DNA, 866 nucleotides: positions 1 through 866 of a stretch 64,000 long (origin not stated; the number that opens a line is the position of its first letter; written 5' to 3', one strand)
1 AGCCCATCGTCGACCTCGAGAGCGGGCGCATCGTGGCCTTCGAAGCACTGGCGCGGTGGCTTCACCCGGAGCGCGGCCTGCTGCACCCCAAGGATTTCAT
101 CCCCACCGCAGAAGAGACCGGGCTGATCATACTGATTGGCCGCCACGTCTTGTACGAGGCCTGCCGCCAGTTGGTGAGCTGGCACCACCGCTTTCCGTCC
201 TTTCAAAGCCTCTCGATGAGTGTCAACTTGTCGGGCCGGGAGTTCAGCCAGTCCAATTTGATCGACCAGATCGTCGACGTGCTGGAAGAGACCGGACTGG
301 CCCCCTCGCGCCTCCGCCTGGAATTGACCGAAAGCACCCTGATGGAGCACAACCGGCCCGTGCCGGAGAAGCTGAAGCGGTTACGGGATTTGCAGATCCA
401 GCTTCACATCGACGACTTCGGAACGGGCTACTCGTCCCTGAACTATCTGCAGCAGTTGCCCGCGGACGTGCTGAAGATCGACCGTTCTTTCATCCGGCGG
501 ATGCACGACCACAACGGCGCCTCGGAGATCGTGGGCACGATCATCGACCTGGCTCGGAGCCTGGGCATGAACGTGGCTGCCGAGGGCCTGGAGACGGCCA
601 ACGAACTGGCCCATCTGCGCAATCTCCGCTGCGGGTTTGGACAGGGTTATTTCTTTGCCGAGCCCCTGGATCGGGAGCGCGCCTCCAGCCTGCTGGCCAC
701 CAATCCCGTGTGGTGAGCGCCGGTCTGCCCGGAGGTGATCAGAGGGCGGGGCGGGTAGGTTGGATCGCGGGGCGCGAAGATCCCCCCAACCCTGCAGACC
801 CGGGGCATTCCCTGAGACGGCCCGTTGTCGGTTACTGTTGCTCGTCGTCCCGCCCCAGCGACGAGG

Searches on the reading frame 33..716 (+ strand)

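Call 70: search_protein_families(library=pfam, proteins=[window:33-716:+], max_evalue=0.00001)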
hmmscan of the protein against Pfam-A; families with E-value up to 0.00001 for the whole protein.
window:33-716:+ (227 aa): 1 family
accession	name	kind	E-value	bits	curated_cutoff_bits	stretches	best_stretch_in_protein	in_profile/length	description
PF00563.25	EAL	-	3e-63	213.8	31.3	1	2-211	30-236/236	EAL domain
